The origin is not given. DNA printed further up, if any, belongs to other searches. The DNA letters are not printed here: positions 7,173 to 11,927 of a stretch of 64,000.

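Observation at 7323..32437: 25-kb one-strand locus joining a giant S8/PA/LRR protease, an oversized Opp importer and modular lipoproteins: a candidate surface protein-foraging system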

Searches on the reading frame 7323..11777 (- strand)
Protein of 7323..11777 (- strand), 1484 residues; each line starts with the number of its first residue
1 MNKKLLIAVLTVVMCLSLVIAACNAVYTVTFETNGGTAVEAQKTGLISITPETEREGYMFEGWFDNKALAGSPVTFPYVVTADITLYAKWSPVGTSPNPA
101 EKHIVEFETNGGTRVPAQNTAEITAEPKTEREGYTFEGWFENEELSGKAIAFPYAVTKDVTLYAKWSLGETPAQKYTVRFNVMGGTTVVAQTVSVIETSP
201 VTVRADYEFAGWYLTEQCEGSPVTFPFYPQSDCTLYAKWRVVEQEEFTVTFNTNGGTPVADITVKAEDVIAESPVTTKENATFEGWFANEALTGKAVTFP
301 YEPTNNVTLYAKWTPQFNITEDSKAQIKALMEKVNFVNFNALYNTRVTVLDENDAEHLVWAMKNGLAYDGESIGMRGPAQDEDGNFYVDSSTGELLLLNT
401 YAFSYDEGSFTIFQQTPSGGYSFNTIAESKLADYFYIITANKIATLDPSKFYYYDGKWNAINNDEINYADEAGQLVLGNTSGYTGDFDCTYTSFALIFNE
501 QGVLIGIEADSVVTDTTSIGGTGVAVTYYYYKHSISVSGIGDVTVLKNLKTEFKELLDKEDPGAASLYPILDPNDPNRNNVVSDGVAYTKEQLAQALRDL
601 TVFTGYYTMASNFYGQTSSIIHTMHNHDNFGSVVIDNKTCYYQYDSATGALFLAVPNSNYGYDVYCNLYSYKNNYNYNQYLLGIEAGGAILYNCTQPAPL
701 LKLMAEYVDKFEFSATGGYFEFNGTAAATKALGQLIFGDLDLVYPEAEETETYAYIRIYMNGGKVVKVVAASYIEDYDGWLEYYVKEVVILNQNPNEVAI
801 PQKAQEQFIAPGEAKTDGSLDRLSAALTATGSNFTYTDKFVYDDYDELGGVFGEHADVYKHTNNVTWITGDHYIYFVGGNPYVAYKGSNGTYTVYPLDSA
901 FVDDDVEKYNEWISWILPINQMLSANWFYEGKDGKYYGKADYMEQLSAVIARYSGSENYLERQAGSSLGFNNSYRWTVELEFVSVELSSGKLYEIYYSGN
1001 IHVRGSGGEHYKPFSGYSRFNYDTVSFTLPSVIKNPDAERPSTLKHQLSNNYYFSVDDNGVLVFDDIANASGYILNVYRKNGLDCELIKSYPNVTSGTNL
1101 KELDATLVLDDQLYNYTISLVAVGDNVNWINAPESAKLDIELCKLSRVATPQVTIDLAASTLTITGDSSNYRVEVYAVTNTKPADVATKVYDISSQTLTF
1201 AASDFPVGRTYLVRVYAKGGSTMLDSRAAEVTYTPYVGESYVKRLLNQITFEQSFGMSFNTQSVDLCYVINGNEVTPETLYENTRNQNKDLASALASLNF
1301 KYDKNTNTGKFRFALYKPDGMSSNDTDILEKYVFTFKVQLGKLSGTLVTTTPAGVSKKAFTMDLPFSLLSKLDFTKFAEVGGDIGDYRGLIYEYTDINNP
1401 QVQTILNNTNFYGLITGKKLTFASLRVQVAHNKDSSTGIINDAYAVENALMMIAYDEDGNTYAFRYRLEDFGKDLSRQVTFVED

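Call 4: search_protein_families(library=pfam, proteins=[window:7323-11777:-], max_evalue=0.01)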
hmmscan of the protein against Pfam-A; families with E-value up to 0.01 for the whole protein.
window:7323-11777:- (1484 aa): 2 families
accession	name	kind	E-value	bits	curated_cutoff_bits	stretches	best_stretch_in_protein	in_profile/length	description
PF09479.16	Flg_new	-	6.2e-54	180.4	27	4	247-312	1-65/65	Listeria-Bacteroides repeat domain (List_Bact_rpt)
PF07550.17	Shr-like_HID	-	0.0003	21.7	22.3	1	1160-1219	14-71/82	Heme-binding protein Shr-like, Hb-interacting domain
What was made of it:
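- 7323..11777 (-): 1484-aa lipoprotein (lineage-specific accessory): four Flg_new repeats plus about 1170 aa of unassigned sequence. Flg_new 6.2e-54 (call 4).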

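Call 49: search_protein_families(library=ncbifam, proteins=[window:7323-11777:-], max_evalue=0.001)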
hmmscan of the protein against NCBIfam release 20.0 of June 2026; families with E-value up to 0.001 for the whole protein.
window:7323-11777:- (1484 aa): 2 families
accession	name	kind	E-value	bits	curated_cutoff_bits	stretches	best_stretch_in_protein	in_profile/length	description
TIGR02543.1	List_Bact_rpt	repeat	2.6e-32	110.9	20.95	4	131-168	3-42/44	TIGR02543 family repeat protein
NF052328.1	NeuramTDE0471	equivalog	8.6e-12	44.5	900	0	25-92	45-118/538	neuraminidase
